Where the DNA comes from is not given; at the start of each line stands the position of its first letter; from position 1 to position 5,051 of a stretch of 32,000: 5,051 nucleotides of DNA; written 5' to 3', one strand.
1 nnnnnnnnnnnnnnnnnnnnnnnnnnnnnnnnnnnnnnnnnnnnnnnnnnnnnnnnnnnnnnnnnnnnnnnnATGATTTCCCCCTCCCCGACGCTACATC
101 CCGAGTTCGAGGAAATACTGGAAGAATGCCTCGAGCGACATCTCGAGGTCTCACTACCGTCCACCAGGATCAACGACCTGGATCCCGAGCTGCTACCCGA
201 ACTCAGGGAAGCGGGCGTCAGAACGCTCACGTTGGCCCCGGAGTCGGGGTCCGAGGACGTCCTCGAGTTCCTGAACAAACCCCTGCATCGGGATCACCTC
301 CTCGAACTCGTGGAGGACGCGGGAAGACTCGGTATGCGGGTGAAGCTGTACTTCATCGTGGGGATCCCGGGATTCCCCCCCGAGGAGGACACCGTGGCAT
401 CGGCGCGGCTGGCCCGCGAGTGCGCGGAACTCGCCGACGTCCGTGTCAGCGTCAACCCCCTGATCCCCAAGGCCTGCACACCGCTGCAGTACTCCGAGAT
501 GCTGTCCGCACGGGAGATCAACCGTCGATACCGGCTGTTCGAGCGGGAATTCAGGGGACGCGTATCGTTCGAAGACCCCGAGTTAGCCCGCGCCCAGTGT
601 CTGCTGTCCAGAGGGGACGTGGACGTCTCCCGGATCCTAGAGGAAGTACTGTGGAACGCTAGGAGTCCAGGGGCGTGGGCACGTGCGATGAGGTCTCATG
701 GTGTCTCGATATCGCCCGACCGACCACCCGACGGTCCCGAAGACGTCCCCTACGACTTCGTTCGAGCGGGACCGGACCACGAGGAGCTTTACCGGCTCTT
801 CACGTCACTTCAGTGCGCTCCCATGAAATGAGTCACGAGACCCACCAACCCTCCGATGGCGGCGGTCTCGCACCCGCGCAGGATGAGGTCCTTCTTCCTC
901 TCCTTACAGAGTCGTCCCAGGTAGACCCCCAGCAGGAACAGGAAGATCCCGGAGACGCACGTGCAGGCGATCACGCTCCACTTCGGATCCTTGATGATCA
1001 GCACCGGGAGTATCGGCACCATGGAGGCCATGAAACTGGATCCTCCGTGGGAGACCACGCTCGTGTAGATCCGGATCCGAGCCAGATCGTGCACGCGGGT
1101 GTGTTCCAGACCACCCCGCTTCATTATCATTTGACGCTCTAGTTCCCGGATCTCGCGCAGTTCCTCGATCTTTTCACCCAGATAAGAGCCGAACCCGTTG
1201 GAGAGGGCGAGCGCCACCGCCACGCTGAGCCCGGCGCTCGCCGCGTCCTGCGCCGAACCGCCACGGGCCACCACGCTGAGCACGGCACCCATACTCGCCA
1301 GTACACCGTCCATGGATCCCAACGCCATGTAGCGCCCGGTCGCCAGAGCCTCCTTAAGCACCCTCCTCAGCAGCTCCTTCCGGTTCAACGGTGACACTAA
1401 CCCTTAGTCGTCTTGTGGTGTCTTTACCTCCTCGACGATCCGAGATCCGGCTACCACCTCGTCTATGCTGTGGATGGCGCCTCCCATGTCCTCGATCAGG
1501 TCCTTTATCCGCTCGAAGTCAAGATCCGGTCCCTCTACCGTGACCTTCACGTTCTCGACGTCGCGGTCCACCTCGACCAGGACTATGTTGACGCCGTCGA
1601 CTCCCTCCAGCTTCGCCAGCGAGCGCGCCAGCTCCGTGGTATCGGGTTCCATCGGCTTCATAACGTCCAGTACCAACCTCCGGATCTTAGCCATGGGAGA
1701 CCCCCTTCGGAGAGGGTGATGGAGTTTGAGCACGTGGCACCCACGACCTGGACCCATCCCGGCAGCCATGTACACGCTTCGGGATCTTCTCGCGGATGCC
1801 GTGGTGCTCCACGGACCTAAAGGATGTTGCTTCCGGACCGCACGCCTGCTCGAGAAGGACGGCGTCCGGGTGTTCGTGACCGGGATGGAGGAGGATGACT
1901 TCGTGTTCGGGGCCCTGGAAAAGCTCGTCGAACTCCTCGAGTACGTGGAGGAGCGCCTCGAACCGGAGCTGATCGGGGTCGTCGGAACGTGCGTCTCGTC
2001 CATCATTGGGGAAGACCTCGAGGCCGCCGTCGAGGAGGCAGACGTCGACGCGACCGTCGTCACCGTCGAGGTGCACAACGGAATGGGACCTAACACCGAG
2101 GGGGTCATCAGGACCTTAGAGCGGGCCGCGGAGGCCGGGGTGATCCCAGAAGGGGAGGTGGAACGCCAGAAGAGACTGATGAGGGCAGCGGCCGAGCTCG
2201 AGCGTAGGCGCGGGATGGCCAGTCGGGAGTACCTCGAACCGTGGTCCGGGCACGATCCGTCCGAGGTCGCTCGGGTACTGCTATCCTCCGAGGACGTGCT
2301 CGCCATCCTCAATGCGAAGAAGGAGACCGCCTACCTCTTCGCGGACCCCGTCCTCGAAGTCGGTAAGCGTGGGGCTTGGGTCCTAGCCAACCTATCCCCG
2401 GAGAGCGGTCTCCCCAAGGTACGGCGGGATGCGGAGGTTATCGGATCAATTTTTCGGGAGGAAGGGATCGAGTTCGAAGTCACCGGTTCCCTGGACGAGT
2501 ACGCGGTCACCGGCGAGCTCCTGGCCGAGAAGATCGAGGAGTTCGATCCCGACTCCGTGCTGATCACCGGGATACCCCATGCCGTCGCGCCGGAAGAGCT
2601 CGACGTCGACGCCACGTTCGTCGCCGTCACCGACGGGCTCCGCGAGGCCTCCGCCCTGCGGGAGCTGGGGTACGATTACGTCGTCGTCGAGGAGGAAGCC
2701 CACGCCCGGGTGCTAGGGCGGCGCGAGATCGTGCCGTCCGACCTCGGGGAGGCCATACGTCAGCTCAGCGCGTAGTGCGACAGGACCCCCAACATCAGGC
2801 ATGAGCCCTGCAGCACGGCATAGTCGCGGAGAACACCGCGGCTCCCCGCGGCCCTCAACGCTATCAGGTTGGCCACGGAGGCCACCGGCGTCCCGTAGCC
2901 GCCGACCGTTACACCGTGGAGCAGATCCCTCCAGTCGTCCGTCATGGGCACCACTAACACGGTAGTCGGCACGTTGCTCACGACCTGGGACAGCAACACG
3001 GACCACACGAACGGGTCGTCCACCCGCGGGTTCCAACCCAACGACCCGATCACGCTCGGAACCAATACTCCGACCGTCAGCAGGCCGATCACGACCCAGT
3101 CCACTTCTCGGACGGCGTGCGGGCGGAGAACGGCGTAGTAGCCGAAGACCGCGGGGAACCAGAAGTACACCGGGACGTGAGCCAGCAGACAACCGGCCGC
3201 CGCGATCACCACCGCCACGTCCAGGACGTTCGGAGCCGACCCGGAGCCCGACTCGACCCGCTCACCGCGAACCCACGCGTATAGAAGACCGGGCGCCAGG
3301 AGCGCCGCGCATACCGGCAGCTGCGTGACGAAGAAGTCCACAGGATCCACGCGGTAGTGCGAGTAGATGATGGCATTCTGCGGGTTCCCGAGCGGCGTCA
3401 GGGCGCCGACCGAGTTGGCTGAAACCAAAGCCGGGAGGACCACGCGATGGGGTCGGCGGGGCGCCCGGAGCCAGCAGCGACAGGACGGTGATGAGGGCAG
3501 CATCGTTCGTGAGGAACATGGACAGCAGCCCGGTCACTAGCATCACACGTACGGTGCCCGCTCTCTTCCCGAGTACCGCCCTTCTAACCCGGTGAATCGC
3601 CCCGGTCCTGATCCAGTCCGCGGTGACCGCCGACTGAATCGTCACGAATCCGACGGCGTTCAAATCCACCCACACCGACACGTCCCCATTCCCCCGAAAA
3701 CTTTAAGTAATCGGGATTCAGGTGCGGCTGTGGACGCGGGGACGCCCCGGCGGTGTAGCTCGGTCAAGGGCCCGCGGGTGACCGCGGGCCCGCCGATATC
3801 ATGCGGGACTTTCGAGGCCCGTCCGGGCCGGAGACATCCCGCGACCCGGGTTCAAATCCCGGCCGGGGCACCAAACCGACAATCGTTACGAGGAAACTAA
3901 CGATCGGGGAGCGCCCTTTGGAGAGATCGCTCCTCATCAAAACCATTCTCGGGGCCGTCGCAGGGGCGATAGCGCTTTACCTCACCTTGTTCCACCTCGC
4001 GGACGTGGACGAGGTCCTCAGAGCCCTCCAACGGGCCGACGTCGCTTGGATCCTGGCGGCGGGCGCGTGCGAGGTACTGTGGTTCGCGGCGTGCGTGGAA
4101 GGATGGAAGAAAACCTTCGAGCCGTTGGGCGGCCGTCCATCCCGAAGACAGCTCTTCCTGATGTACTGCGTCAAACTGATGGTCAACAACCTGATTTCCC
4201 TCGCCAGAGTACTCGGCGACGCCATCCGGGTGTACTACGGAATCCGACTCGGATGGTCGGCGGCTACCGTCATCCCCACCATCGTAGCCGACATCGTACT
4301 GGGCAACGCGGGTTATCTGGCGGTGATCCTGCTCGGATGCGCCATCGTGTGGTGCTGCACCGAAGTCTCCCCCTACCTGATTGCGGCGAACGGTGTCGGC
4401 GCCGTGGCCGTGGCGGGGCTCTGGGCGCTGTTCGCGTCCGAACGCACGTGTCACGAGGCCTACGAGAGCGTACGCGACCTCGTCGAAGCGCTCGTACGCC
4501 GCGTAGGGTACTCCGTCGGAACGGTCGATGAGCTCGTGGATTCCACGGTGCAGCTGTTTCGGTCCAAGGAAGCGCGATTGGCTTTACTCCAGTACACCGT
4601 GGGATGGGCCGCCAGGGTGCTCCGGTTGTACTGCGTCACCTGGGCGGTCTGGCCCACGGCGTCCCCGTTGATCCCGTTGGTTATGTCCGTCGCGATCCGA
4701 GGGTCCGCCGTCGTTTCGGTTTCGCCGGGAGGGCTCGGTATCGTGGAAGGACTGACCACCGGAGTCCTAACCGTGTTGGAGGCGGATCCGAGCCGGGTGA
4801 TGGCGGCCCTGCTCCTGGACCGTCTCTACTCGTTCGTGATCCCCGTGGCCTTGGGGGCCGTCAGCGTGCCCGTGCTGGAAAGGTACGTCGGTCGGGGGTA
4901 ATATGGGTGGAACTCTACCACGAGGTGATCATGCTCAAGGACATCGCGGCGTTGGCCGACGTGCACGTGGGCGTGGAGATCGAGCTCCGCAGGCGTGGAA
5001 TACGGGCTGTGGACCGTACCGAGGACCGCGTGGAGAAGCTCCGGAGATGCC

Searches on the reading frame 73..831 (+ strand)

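Call 13: search_protein_families(library=pfam, proteins=[window:73-831:+], max_evalue=0.001)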
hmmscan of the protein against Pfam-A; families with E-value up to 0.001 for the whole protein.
window:73-831:+ (252 aa): 1 family
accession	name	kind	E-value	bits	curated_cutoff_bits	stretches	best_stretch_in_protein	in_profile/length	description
PF04055.27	Radical_SAM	-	1e-14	55.5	29.5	1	5-105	55-158/166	Radical SAM superfamily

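Call 115: search_protein_families(library=ncbifam, proteins=[window:73-831:+], max_evalue=0.00001)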
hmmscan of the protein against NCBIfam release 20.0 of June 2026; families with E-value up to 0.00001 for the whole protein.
window:73-831:+ (252 aa): 4 families
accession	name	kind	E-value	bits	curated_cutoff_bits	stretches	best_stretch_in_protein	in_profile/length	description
TIGR03960.1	rSAM_fuse_unch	hypoth_equivalog_domain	3.3e-21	75.4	462.3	1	12-204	319-526/605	TIGR03960 family B12-binding radical SAM protein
TIGR04014.1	B12_SAM_MJ_0865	equivalog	4.5e-11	42.2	360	1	24-164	244-380/434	methyl-coenzyme M reductase glutamine C-methyltransferase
TIGR03471.1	HpnJ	equivalog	2.3e-08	33.4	577.6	1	23-102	272-351/472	hopanoid biosynthesis associated radical SAM protein HpnJ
NF006064.0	PRK08207.2-2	equivalog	6.9e-07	28.6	504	1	14-100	221-312/465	coproporphyrinogen III oxidase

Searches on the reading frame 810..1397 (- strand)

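Call 14: search_protein_families(library=pfam, proteins=[window:810-1397:-], max_evalue=0.001)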
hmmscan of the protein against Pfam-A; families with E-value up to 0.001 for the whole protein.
window:810-1397:- (195 aa): 1 family
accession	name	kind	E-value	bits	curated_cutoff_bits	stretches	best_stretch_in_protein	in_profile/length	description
PF01988.24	VIT1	-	3.4e-13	50.4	28.1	2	110-193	133-213/214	VIT family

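Call 115: search_protein_families(library=ncbifam, proteins=[window:810-1397:-], max_evalue=0.00001)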
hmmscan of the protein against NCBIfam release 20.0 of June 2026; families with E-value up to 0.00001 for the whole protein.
window:810-1397:- (195 aa): 1 family
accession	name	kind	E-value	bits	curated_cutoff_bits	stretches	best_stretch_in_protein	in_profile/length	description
TIGR00267.1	TIGR00267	hypoth_equivalog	2.5e-36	124.9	156.95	1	22-192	1-166/171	TIGR00267 family protein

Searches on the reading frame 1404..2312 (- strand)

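Call 13: search_protein_families(library=pfam, proteins=[window:1404-2312:-], max_evalue=0.001)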
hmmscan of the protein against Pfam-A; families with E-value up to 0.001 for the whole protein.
window:1404-2312:- (302 aa): 1 family
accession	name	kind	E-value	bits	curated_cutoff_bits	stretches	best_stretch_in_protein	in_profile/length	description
PF02680.19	DUF211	-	2.6e-37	127.3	22.1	1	209-296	1-88/89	Uncharacterized ArCR, COG1888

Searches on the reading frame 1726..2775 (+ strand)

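Call 14: search_protein_families(library=pfam, proteins=[window:1726-2775:+], max_evalue=0.001)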
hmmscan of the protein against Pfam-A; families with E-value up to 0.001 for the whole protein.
window:1726-2775:+ (349 aa): 1 family
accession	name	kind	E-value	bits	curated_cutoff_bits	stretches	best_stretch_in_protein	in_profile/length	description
PF00148.24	Oxidored_nitro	-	4.4e-20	72.4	28.6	1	24-140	16-138/399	Nitrogenase component 1 type Oxidoreductase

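Call 115: search_protein_families(library=ncbifam, proteins=[window:1726-2775:+], max_evalue=0.00001)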
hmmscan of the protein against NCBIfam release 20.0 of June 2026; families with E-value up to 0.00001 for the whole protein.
window:1726-2775:+ (349 aa): 9 families
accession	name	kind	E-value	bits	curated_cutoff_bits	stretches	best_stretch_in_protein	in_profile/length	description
TIGR03282.1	methan_mark_13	equivalog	5e-165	548.7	268.4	1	5-347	1-351/352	Ni-sirohydrochlorin a,c-diamide reductive cyclase catalytic subunit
TIGR01283.1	nifE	equivalog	4.6e-11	42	505.1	1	48-117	89-159/459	nitrogenase iron-molybdenum cofactor biosynthesis protein NifE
TIGR01286.1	nifK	equivalog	4.9e-10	38.5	427.3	1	28-111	88-174/516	nitrogenase molybdenum-iron protein subunit beta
TIGR01862.1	N2-ase-Ialpha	subfamily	1.4e-08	33.9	486.05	1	27-118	55-160/444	nitrogenase component I subunit alpha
NF011047.0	PRK14477.1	equivalog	5.6e-08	31.1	1229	1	48-107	81-140/917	bifunctional nitrogenase iron-molybdenum cofactor biosynthesis protein NifEN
TIGR01278.1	DPOR_BchB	equivalog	9.8e-08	31.3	490.35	1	27-117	29-124/512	ferredoxin:protochlorophyllide reductase (ATP-dependent) subunit B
TIGR01284.1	alt_nitrog_alph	subfamily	1.1e-06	27.3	512.8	1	23-118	60-167/457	nitrogenase subunit alpha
TIGR01282.1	nifD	equivalog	1.7e-06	27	653.55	1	27-114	69-169/466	nitrogenase molybdenum-iron protein alpha chain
TIGR01285.1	nifN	equivalog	2.6e-06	26.7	326.8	1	27-137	36-155/433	nitrogenase iron-molybdenum cofactor biosynthesis protein NifN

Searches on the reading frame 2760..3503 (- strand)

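Call 13: search_protein_families(library=pfam, proteins=[window:2760-3503:-], max_evalue=0.001)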
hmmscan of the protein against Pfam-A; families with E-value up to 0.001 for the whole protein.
window:2760-3503:- (247 aa): 1 family
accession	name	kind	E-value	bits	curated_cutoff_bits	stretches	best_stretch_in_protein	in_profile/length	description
PF03600.22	CitMHS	-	3e-11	43.5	31.9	1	16-187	117-313/336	Citrate transporter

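Call 115: search_protein_families(library=ncbifam, proteins=[window:2760-3503:-], max_evalue=0.00001)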
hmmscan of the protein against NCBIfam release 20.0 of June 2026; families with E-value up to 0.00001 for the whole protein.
window:2760-3503:- (247 aa): 0 families

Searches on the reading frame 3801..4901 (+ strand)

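Call 13: search_protein_families(library=pfam, proteins=[window:3801-4901:+], max_evalue=0.001)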
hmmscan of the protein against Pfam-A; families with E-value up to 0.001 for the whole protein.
window:3801-4901:+ (366 aa): 1 family
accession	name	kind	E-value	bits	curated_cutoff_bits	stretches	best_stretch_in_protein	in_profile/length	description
PF03706.18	LPG_synthase_TM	-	8.4e-29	101.4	33.4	1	50-352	3-302/302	Lysylphosphatidylglycerol synthase TM region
